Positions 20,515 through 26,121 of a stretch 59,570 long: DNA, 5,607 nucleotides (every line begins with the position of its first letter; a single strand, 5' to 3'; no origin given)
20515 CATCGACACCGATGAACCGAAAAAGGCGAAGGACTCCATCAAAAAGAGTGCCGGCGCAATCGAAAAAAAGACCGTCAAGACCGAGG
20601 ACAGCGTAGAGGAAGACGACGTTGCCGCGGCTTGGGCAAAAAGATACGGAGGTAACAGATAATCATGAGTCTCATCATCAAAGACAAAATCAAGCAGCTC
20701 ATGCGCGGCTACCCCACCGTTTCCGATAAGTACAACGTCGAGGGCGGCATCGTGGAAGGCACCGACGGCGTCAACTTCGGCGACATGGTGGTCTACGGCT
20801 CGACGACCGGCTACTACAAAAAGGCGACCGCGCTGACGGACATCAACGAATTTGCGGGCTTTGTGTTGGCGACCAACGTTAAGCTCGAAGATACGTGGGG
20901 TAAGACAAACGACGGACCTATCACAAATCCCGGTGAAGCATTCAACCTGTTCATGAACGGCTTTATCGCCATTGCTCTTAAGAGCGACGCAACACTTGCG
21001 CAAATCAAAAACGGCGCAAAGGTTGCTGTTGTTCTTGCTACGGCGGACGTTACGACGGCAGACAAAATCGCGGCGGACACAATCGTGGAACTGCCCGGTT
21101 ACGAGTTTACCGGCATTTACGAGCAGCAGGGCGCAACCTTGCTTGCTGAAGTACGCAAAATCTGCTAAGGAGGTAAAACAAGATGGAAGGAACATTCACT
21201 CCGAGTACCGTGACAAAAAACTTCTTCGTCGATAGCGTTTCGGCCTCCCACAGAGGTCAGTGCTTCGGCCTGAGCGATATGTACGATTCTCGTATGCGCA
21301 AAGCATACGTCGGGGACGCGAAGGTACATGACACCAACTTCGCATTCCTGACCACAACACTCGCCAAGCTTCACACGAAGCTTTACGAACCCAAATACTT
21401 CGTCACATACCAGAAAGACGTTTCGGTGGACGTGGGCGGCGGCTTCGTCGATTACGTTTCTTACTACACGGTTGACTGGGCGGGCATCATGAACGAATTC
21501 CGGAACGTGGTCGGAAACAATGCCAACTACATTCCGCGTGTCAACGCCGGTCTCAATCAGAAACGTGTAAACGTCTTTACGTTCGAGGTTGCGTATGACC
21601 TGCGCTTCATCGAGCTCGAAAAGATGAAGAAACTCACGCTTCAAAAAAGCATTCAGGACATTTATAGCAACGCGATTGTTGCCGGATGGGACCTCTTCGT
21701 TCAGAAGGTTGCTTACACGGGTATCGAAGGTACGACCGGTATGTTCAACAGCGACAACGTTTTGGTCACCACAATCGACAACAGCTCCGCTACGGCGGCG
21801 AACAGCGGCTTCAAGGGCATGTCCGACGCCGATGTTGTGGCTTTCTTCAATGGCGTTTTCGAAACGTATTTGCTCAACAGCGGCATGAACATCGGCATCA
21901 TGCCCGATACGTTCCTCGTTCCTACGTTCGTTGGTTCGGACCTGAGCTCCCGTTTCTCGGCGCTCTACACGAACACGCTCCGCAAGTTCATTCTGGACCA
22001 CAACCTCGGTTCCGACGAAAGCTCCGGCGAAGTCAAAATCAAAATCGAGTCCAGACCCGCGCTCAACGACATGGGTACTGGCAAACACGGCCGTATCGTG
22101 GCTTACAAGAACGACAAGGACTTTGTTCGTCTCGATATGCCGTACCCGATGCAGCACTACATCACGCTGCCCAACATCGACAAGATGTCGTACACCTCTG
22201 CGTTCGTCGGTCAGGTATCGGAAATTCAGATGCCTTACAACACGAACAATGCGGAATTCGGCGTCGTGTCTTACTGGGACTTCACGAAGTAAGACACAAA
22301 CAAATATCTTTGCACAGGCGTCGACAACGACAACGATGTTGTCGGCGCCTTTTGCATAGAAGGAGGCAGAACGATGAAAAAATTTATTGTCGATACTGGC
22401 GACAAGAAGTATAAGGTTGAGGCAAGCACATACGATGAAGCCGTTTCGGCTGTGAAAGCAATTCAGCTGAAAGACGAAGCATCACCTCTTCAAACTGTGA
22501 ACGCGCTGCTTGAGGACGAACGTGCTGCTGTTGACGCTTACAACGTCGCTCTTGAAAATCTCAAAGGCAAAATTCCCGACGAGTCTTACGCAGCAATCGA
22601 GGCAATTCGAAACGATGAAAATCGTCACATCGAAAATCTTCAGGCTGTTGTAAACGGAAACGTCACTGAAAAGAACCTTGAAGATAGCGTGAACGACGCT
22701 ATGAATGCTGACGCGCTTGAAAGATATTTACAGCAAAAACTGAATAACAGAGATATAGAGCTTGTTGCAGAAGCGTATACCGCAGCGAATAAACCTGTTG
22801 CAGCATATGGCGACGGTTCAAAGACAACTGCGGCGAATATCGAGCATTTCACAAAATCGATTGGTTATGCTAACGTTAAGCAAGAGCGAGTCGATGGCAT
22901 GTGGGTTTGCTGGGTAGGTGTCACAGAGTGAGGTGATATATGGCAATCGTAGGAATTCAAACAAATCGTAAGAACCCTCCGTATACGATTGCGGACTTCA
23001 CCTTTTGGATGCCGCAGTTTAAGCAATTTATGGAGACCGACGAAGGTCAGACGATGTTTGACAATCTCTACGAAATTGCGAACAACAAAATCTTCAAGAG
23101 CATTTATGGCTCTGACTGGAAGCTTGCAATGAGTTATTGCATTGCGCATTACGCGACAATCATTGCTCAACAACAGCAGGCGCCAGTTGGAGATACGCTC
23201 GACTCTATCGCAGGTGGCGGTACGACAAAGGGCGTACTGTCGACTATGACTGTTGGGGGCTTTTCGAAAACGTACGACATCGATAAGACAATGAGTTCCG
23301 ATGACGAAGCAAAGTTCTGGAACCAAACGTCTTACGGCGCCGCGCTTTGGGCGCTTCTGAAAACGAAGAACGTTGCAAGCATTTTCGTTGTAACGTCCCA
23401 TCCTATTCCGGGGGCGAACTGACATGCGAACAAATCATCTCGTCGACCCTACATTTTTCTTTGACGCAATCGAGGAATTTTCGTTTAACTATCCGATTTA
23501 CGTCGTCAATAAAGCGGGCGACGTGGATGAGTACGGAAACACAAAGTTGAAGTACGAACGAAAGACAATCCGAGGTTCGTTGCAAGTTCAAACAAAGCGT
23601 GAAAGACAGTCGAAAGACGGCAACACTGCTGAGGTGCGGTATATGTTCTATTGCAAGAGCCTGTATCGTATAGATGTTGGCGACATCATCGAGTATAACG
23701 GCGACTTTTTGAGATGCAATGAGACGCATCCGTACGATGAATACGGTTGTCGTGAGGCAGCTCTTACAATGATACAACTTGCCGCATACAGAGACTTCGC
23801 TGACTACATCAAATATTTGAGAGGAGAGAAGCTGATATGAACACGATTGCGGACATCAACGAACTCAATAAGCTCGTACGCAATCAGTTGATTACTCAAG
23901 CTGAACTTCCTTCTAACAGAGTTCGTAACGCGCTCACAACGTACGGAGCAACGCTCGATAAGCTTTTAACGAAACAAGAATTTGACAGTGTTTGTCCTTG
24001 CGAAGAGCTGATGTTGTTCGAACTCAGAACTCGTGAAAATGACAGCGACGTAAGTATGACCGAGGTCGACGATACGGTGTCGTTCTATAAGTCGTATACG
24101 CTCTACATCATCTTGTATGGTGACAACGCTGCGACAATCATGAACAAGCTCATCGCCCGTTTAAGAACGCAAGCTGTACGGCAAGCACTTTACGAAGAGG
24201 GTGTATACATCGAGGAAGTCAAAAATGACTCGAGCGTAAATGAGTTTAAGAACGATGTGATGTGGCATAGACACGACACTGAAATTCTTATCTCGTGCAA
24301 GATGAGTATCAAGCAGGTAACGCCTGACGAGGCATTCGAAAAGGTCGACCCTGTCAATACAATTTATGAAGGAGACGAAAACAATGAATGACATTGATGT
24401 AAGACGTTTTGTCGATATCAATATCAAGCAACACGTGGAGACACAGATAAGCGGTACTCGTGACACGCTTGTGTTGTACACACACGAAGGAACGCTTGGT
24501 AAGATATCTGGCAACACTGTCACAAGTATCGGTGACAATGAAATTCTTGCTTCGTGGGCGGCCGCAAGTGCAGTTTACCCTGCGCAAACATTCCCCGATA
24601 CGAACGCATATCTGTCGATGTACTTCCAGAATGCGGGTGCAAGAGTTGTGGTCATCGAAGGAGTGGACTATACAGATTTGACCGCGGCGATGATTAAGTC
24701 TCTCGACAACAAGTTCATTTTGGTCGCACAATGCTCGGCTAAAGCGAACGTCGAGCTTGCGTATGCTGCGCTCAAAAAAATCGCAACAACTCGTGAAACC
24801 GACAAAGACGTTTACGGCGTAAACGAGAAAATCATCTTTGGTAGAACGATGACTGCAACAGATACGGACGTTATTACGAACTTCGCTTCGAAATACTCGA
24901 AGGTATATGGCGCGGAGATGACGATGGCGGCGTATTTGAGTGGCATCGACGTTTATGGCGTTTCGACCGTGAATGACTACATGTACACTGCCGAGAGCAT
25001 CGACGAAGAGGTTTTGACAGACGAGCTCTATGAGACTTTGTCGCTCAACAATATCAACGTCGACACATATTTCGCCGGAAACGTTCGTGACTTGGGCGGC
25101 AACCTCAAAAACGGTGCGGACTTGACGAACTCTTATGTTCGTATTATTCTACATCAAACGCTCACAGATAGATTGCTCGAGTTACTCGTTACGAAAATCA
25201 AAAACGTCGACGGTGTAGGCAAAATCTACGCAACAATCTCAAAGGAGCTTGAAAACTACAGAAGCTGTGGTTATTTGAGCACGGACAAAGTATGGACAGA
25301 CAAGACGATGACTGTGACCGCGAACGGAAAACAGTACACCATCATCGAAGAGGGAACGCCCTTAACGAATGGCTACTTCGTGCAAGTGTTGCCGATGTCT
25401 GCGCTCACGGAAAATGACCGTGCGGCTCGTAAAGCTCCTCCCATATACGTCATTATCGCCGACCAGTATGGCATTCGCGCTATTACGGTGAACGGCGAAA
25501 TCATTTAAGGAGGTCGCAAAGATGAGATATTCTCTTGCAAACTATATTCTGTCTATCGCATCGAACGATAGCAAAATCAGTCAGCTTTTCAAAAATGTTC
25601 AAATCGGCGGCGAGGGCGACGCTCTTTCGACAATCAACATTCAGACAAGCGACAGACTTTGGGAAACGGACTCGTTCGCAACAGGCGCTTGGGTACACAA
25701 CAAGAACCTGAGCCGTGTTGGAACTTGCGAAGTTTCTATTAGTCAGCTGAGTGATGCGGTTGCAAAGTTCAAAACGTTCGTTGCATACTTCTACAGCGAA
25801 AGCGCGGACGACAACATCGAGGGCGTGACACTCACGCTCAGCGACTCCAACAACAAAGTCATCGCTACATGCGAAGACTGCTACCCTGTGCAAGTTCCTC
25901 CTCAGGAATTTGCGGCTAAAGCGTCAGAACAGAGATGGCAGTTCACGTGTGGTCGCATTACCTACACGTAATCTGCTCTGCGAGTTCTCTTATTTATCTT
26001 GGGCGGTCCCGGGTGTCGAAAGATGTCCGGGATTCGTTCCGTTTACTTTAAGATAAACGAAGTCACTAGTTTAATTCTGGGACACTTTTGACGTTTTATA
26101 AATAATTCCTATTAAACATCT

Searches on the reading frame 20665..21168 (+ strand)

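Call 68: search_protein_families(library=phrogs, proteins=[window:20665-21168:+], max_evalue=0.001)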
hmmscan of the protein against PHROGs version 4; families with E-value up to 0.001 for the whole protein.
window:20665-21168:+ (167 aa): 1 family
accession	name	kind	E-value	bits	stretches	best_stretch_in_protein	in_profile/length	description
phrog_563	-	head and packaging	2.7e-06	28.1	1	21-156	24-156/173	virion structural protein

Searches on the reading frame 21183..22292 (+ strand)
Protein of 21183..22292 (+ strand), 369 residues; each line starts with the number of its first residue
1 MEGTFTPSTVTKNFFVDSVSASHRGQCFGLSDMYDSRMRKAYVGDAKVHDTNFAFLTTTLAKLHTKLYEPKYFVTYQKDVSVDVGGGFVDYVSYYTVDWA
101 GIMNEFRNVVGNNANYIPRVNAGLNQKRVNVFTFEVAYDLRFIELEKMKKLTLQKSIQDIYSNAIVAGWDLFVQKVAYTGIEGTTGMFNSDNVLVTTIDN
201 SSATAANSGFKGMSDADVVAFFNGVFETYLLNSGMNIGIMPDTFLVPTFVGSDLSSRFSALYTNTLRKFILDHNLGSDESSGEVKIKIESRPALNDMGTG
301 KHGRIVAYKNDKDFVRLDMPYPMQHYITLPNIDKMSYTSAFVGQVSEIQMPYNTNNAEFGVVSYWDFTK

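Call 68: search_protein_families(library=phrogs, proteins=[window:21183-22292:+], max_evalue=0.001)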
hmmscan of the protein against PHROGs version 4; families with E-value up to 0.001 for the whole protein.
window:21183-22292:+ (369 aa): 1 family
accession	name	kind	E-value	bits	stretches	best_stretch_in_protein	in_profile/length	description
phrog_264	-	head and packaging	8.2e-37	127.8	1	43-343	18-302/321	major head protein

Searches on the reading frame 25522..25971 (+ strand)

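Call 41: search_protein_families(library=phrogs, proteins=[window:25522-25971:+], max_evalue=0.001)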
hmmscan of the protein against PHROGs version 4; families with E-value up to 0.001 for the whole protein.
window:25522-25971:+ (149 aa): 1 family
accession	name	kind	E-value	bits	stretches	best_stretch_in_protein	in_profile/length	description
phrog_280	-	head and packaging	2.4e-13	51.3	1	20-149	12-136/143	virion structural protein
